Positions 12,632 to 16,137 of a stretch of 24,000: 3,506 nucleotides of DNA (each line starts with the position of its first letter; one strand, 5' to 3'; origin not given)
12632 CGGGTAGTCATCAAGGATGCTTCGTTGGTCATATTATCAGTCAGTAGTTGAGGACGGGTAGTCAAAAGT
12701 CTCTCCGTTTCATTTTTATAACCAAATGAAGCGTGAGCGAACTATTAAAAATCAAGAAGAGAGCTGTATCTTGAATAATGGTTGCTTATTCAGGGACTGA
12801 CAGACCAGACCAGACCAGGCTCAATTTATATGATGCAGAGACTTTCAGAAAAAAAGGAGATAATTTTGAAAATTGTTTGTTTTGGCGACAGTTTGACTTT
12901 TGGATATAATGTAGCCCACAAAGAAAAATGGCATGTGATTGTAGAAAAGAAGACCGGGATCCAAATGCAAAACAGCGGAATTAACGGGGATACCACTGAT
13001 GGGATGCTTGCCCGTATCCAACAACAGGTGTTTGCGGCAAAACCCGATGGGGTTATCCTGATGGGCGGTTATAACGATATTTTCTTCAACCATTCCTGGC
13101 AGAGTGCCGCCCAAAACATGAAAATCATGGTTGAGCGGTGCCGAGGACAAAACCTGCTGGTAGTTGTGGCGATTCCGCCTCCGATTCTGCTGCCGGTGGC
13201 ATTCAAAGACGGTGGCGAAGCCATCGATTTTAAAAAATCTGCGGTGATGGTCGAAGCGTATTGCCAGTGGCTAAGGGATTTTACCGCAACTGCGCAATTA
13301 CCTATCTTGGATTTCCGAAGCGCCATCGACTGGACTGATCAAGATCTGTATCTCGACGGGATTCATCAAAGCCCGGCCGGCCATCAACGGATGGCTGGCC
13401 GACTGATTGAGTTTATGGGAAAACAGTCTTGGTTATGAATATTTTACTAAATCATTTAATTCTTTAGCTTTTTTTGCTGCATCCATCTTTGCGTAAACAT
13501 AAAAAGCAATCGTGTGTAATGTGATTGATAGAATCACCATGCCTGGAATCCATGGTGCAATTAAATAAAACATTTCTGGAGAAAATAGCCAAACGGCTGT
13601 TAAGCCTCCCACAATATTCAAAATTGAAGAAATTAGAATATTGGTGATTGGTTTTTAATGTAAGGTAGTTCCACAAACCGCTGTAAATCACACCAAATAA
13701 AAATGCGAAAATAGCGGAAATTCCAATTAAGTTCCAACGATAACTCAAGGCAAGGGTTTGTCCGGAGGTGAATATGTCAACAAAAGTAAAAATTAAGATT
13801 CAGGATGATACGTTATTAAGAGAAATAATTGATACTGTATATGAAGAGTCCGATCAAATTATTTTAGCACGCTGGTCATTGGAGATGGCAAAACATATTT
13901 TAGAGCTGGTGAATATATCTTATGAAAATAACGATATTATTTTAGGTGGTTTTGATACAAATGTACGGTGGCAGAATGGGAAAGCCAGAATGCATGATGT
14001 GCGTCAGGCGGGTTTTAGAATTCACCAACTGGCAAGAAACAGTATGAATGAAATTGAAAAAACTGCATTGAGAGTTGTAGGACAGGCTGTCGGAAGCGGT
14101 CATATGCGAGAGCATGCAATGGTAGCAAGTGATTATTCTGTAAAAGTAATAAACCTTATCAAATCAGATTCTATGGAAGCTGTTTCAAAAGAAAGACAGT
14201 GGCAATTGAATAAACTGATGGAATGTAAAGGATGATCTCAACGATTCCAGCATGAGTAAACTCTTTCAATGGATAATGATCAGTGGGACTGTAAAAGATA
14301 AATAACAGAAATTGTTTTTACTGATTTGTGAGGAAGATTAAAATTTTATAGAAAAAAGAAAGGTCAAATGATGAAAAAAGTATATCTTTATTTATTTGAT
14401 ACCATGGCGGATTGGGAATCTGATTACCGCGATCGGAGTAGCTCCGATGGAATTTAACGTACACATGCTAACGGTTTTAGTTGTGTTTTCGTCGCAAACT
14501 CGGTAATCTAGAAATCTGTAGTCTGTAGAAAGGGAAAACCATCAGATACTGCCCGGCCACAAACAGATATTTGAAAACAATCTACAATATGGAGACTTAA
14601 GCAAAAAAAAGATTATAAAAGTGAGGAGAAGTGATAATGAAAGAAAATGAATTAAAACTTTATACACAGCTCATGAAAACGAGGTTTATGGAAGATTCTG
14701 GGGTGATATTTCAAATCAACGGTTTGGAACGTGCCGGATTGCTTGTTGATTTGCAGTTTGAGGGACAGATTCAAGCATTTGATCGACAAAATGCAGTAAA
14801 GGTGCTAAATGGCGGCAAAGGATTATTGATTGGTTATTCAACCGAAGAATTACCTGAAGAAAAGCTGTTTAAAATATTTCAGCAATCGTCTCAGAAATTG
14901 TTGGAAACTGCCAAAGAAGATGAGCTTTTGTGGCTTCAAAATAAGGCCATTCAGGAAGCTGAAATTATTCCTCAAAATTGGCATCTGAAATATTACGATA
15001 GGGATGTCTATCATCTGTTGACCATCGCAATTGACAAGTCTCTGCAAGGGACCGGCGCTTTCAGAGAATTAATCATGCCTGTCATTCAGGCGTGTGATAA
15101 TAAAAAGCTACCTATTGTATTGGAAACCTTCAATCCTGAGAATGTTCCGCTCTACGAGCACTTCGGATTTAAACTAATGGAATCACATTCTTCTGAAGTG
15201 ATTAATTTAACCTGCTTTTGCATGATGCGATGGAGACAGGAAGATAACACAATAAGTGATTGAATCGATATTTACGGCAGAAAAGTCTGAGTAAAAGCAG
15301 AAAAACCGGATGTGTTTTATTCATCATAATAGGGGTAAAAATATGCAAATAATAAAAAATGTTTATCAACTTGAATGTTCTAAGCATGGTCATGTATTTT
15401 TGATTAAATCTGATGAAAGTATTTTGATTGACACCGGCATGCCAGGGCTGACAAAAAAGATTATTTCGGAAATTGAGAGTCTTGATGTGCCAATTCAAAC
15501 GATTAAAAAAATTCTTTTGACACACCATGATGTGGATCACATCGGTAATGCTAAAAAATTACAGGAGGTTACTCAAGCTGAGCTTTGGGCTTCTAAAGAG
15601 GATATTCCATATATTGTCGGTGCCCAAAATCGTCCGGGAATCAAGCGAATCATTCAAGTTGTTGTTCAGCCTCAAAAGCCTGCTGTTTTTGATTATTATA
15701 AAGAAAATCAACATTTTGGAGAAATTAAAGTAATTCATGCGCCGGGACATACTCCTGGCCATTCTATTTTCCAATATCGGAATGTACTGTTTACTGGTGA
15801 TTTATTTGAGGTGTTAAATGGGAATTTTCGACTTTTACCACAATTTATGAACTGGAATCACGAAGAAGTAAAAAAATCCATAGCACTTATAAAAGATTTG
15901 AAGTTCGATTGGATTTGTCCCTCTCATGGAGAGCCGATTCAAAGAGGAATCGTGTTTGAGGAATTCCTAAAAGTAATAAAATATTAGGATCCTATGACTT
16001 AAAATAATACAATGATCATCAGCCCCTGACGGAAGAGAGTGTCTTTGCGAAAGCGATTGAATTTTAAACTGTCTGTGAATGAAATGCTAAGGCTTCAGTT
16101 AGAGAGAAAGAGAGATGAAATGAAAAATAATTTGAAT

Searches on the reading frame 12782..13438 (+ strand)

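Call 5: search_protein_families(library=pfam, proteins=[window:12782-13438:+], max_evalue=0.01)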
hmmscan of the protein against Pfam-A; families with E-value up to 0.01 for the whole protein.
window:12782-13438:+ (218 aa): 2 families
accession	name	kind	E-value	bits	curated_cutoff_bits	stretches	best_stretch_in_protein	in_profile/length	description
PF13472.12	Lipase_GDSL_2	-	9.3e-25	88.6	32.9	1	33-203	1-178/178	GDSL-like Lipase/Acylhydrolase family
PF00657.28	Lipase_GDSL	-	3.6e-14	53.9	23.6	1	31-206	1-206/208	GDSL-like Lipase/Acylhydrolase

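Call 63: search_protein_families(library=ncbifam, proteins=[window:12866-13438:+], max_evalue=0.001)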
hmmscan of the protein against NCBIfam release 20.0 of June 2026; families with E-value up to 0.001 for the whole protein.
window:12866-13438:+ (190 aa): 2 families
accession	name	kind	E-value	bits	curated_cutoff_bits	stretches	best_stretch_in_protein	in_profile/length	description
NF007819.1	PRK10528.1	equivalog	1.1e-07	31.7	270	1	4-105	32-141/210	multifunctional acyl-CoA thioesterase I/protease I/lysophospholipase L1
NF042968.1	AcxylEst_AxeA1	equivalog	1.1e-05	23.9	700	1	2-178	276-457/459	acetylxylan esterase AxeA1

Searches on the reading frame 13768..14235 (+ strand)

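Call 5: search_protein_families(library=pfam, proteins=[window:13768-14235:+], max_evalue=0.01)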
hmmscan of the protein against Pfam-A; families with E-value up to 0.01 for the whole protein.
window:13768-14235:+ (155 aa): 1 family
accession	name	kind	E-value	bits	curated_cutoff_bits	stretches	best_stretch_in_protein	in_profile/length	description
PF21805.3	Imm5_like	-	2.3e-38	131.4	25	1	25-152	3-128/129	Imm-5 like putative immunity protein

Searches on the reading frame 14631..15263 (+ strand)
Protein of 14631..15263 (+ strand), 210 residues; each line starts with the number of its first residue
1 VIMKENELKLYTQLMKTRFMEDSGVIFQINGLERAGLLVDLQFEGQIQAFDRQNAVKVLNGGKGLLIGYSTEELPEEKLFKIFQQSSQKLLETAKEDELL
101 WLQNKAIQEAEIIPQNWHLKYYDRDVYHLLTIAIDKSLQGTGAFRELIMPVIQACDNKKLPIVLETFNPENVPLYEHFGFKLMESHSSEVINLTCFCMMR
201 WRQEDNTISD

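Call 62: search_protein_families(library=pfam, proteins=[window:14631-15263:+], max_evalue=0.001)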
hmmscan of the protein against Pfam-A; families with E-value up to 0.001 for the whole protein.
window:14631-15263:+ (210 aa): 2 families
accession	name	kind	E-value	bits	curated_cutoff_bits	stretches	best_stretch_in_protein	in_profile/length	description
PF13673.13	Acetyltransf_10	-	1.7e-06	28.4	23.6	1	127-186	52-113/128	Acetyltransferase (GNAT) domain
PF00583.31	Acetyltransf_1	-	6.1e-05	23.7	20.7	1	117-180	55-116/116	Acetyltransferase (GNAT) family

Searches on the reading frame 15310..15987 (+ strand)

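Call 62: search_protein_families(library=pfam, proteins=[window:15310-15987:+], max_evalue=0.001)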
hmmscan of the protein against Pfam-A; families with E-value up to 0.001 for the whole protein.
window:15310-15987:+ (225 aa): 3 families
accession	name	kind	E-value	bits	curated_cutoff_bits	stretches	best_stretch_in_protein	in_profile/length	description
PF00753.33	Lactamase_B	-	1.4e-26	94.1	22.7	1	27-206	6-196/196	Metallo-beta-lactamase superfamily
PF19583.5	ODP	-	8.1e-11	42.6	27.2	1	30-207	7-194/194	ODP family beta lactamase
PF12706.13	Lactamase_B_2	-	0.00065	19.8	27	1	38-97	3-65/200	Beta-lactamase superfamily domain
